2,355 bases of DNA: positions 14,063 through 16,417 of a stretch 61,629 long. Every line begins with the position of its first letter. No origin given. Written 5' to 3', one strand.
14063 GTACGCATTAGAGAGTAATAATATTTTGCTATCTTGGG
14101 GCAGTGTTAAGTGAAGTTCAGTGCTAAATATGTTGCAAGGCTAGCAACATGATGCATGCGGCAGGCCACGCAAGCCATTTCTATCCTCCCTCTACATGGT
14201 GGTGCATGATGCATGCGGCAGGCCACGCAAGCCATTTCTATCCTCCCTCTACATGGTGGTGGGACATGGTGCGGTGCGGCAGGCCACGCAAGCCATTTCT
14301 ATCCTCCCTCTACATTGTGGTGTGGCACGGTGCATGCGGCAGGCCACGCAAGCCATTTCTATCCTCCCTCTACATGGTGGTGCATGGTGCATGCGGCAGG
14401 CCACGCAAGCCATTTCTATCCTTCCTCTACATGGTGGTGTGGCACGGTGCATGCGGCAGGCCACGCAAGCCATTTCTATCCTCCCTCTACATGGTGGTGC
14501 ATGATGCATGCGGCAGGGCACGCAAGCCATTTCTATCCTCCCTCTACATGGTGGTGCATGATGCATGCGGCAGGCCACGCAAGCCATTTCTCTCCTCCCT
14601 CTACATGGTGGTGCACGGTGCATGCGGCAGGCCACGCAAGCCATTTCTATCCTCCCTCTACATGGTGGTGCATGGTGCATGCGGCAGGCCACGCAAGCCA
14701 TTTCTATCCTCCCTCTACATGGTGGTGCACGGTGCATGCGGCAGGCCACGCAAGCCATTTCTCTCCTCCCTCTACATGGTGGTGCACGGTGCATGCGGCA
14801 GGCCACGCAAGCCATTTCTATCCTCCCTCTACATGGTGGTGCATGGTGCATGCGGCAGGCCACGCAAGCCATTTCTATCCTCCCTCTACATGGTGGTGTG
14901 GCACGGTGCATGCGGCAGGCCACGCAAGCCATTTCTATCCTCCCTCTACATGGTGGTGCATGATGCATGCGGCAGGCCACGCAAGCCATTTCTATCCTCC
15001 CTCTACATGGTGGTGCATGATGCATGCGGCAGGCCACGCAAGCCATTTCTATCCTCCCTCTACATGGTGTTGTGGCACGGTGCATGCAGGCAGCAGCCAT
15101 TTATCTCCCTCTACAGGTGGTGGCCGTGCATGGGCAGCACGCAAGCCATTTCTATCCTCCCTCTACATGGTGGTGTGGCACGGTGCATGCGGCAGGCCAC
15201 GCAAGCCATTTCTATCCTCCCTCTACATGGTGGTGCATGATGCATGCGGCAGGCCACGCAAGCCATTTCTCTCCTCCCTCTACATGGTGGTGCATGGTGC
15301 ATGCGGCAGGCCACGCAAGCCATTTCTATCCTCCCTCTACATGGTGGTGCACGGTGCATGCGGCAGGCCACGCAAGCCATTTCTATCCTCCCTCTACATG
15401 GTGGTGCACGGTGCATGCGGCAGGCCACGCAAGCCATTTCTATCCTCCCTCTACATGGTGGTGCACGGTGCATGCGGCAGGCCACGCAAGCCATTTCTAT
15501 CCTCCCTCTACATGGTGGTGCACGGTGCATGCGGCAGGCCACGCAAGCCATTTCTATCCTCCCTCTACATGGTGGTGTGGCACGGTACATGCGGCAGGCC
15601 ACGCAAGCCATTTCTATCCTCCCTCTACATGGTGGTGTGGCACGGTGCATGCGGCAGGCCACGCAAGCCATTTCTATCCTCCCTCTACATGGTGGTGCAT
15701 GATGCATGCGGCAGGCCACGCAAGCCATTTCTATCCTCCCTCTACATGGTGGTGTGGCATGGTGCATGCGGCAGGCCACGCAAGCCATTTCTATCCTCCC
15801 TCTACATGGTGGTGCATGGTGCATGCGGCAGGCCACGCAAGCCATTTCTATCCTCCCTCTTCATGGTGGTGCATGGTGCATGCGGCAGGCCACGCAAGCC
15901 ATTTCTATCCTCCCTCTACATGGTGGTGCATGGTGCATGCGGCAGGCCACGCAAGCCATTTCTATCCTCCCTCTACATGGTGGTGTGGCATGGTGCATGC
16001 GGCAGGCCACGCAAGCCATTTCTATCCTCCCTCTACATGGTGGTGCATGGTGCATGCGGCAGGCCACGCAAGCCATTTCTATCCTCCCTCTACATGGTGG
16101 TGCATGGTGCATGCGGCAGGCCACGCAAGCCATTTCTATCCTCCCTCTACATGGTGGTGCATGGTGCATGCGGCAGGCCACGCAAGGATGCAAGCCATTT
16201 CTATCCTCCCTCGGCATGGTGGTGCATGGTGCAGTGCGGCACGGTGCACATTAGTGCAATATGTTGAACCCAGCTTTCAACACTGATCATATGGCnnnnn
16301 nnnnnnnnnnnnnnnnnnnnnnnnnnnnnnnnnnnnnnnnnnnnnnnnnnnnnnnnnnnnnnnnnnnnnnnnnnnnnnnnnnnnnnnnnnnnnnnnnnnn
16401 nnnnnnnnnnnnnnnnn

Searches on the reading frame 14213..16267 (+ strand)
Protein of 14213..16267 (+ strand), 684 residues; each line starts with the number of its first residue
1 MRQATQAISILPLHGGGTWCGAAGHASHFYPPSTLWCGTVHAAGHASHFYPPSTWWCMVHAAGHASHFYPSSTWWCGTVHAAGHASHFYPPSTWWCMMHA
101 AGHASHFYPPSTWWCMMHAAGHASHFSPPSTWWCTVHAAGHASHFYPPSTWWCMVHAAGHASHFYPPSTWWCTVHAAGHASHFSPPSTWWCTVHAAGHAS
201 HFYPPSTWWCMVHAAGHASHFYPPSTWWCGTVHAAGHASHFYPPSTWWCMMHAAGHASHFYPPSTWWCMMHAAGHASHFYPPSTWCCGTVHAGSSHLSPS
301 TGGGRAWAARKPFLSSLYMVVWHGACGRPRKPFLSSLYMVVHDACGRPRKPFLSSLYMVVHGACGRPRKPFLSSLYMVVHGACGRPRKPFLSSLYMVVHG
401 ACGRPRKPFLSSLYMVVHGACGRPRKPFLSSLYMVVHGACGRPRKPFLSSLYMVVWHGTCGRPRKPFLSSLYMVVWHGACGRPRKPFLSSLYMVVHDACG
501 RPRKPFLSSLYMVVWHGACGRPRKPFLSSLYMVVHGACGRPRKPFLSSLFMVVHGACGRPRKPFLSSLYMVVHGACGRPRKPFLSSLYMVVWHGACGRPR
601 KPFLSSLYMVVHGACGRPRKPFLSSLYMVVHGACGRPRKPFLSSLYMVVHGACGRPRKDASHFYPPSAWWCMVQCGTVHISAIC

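Call 33: search_protein_families(library=pfam, proteins=[window:14213-16267:+], max_evalue=0.01)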
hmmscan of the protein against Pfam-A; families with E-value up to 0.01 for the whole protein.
window:14213-16267:+ (684 aa): 2 families
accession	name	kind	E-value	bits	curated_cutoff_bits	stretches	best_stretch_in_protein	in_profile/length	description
PF23561.1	zf-C2H2_15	-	5.6e-14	52.3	27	0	515-535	3-22/30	C2H2 zinc finger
PF08387.15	FBD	-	3.1e-08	33.8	22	0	447-463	9-25/46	FBD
